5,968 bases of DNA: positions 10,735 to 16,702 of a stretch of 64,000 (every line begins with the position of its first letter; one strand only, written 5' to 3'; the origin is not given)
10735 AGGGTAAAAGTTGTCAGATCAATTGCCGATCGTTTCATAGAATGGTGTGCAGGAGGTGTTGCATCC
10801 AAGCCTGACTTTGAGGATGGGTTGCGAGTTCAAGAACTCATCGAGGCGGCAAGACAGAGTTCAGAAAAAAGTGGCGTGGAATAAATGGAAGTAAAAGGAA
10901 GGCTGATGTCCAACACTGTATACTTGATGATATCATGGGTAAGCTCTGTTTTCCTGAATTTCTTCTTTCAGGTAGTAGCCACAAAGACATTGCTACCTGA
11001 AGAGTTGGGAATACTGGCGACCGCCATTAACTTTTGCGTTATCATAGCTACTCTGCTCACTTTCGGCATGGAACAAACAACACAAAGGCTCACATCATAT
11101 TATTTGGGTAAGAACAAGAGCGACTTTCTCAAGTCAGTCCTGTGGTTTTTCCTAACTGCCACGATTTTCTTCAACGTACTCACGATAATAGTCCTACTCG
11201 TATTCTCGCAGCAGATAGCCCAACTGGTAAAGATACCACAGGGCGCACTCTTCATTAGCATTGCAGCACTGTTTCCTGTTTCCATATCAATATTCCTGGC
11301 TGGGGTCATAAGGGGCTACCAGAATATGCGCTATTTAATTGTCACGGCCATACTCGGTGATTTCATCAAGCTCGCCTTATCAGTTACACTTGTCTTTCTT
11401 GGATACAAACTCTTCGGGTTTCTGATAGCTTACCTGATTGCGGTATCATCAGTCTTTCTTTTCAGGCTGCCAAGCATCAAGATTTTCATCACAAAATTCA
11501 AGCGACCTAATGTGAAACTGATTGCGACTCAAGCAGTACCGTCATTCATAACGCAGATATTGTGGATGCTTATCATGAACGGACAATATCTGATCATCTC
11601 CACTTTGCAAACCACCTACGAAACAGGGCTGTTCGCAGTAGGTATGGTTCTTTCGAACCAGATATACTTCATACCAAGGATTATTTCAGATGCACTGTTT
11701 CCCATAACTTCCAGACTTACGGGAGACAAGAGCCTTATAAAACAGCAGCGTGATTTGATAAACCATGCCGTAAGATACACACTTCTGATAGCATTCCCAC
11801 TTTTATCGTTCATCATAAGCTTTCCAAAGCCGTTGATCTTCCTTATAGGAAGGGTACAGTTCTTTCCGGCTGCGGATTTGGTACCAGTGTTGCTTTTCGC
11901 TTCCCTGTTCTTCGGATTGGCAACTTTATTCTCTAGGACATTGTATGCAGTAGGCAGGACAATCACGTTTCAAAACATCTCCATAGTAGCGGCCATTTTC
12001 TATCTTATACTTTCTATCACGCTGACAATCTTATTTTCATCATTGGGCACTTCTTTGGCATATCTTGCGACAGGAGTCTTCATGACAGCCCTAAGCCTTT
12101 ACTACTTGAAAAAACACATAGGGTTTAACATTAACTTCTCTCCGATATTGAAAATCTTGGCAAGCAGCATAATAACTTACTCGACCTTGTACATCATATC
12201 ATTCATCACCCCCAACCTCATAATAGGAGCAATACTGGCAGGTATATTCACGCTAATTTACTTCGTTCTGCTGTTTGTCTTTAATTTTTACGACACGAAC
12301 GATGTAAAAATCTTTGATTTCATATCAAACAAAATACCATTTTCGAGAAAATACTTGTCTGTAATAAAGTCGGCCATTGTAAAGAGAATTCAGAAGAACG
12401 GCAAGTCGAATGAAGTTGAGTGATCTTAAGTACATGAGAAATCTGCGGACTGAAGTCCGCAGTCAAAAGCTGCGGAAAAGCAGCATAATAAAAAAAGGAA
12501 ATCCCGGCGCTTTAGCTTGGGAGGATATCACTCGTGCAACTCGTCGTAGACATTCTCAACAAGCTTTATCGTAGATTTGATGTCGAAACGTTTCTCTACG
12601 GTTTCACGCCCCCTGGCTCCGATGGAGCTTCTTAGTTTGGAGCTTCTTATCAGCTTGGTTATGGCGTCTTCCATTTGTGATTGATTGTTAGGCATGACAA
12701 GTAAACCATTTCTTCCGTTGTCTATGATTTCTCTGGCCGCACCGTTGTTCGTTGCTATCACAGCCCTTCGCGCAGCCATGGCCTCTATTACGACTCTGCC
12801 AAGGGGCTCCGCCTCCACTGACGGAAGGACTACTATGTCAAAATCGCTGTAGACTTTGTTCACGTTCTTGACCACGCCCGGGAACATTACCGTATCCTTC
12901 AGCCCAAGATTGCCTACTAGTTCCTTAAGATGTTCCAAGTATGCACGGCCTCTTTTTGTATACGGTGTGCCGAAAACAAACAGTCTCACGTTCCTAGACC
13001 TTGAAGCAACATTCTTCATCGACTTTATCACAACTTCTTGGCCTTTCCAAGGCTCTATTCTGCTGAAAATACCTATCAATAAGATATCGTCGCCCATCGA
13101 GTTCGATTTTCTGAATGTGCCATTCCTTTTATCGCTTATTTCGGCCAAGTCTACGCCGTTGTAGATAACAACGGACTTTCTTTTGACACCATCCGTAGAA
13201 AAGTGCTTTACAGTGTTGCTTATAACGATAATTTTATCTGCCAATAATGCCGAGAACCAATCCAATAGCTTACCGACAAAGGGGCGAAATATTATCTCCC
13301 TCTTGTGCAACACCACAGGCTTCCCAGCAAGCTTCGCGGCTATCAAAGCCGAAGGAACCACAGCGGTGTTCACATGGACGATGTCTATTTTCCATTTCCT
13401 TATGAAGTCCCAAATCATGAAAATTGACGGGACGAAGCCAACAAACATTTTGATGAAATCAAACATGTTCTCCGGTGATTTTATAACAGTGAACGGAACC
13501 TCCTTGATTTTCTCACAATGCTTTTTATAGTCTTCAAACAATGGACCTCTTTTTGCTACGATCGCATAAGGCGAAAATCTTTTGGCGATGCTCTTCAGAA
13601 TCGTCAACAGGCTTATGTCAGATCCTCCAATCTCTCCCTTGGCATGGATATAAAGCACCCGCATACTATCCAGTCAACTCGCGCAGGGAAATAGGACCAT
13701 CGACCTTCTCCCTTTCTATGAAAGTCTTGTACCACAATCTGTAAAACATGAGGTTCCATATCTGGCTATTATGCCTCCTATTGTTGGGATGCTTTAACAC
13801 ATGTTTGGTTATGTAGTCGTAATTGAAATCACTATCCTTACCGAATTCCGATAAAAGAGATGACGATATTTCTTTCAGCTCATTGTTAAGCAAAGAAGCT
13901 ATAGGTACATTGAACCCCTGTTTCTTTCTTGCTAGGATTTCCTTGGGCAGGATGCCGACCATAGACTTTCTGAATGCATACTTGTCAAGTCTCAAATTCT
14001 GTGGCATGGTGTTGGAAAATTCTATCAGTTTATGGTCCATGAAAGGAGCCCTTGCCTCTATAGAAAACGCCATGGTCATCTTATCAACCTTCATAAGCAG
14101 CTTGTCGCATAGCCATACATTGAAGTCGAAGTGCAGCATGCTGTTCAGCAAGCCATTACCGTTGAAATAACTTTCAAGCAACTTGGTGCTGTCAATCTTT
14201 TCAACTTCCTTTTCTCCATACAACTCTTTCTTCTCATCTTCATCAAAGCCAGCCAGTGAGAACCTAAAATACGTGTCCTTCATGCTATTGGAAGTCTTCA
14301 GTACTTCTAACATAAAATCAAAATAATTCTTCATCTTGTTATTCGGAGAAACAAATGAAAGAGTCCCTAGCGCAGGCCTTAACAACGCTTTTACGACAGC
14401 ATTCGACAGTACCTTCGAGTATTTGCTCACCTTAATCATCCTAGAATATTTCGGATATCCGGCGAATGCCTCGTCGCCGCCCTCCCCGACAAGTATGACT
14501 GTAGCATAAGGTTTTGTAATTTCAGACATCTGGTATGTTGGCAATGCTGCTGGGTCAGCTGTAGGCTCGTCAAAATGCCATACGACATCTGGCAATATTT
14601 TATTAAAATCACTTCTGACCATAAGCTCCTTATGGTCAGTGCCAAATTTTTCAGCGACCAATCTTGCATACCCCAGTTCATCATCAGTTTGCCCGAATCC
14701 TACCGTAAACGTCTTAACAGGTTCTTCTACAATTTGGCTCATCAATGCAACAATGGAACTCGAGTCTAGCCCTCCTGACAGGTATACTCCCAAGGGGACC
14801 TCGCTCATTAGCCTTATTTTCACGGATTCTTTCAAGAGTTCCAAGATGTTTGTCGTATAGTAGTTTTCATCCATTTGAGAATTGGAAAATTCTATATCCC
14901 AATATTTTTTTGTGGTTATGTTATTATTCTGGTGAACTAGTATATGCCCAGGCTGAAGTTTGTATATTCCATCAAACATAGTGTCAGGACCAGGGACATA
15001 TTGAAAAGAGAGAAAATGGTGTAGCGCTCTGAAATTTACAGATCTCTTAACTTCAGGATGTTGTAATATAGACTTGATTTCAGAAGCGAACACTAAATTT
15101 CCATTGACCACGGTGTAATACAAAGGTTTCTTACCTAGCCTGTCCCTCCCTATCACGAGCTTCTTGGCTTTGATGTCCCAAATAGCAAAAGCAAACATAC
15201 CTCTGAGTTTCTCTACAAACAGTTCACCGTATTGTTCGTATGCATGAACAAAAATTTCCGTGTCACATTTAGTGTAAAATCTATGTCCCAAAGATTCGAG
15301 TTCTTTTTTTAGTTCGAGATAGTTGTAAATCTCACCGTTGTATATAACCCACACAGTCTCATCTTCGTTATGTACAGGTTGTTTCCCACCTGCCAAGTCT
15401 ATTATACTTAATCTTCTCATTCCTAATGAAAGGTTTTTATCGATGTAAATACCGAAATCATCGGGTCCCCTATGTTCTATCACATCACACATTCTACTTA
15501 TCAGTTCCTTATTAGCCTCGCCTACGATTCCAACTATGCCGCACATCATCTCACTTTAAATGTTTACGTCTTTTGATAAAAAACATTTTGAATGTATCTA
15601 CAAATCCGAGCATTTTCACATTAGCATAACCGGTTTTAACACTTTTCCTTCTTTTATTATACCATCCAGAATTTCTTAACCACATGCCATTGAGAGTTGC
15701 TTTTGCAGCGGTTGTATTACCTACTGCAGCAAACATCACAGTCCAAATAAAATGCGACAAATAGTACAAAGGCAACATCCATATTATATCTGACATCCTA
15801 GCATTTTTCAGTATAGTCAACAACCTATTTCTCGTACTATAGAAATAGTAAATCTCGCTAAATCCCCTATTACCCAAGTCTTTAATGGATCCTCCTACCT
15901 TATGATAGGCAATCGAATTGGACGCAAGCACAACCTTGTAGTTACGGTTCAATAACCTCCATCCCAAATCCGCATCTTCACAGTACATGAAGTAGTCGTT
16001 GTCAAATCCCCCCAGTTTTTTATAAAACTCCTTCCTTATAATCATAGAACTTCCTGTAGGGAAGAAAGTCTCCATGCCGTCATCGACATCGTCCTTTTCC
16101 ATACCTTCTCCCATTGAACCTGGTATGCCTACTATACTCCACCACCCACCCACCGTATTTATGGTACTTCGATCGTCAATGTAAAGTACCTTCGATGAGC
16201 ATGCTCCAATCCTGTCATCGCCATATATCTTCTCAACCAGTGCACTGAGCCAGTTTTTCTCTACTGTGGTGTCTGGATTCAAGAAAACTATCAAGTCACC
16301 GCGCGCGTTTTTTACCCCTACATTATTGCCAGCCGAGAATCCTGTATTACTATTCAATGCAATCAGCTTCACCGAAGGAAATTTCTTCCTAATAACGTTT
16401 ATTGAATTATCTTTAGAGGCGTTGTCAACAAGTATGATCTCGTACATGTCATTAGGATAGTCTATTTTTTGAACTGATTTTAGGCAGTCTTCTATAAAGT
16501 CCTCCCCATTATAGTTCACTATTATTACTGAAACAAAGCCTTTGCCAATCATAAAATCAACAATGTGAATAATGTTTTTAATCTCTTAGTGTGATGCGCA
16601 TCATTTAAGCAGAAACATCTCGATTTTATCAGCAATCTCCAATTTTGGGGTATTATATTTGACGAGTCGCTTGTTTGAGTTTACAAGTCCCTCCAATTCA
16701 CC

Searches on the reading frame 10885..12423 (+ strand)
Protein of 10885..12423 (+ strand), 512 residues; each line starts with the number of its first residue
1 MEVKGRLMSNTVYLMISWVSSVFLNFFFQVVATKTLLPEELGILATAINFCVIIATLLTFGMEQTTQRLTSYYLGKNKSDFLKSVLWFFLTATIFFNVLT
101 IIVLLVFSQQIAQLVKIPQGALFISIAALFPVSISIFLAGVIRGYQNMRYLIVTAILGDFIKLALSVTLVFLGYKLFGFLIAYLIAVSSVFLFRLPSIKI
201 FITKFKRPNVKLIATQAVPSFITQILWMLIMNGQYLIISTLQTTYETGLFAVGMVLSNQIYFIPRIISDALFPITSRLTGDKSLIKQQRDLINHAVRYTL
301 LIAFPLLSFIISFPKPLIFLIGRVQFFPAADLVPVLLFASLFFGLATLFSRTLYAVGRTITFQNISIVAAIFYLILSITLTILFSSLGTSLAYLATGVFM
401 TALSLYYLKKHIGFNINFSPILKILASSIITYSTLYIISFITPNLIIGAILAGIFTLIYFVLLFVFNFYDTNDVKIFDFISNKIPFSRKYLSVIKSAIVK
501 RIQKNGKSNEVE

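Call 68: search_protein_families(library=pfam, proteins=[window:10885-12423:+], max_evalue=0.00001)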
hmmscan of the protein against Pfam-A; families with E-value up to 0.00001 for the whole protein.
window:10885-12423:+ (512 aa): 1 family
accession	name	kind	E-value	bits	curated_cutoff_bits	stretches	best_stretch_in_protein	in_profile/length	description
PF01943.22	Polysacc_synt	-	4.4e-11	43.2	28.2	1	8-278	2-273/274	Polysaccharide biosynthesis protein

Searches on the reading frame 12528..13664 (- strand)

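Call 68: search_protein_families(library=pfam, proteins=[window:12528-13664:-], max_evalue=0.00001)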
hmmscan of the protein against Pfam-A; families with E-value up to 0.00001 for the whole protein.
window:12528-13664:- (378 aa): 3 families
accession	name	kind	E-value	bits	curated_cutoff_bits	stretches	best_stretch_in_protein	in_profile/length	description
PF00534.26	Glycos_transf_1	-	4.9e-35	121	26.4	1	186-354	7-171/172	Glycosyl transferases group 1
PF13692.12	Glyco_trans_1_4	-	1.3e-30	107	27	1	197-340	4-141/142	Glycosyl transferases group 1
PF13439.12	Glyco_transf_4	-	1e-16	61.9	28.5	1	12-174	1-169/170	Glycosyltransferase Family 4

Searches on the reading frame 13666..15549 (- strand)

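Call 68: search_protein_families(library=pfam, proteins=[window:13666-15549:-], max_evalue=0.00001)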
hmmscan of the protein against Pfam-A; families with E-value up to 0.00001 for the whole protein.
window:13666-15549:- (627 aa): 3 families
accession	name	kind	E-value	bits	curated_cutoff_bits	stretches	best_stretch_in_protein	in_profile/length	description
PF00733.27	Asn_synthase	-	1.1e-83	282.3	21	1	235-607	2-353/354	Asparagine synthase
PF13537.11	GATase_7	-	3.6e-46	156.6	25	1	45-162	2-122/123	Glutamine amidotransferase domain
PF13522.11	GATase_6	-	2.2e-39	134.9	27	1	29-157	1-130/130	Glutamine amidotransferase domain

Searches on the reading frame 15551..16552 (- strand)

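Call 68: search_protein_families(library=pfam, proteins=[window:15551-16552:-], max_evalue=0.00001)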
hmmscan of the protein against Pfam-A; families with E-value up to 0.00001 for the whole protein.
window:15551-16552:- (333 aa): 5 families
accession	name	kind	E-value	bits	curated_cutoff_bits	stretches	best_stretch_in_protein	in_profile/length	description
PF00535.33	Glycos_transf_2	-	2.2e-28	99.7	23.3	1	8-180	1-167/168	Glycosyl transferase family 2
PF13641.12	Glyco_tranf_2_3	-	1.8e-16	61.3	27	1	7-218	3-212/230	Glycosyltransferase like family 2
PF10111.15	Glyco_tranf_2_2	-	3.6e-13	50.1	27.3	1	8-104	1-101/276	Glycosyltransferase like family 2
PF13632.12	Glyco_trans_2_3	-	1.3e-09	38.7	27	1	88-277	2-192/198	Glycosyl transferase family group 2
PF13506.12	Glyco_transf_21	-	4.5e-06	26.7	21.7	0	79-226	25-165/174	Glycosyl transferase family 21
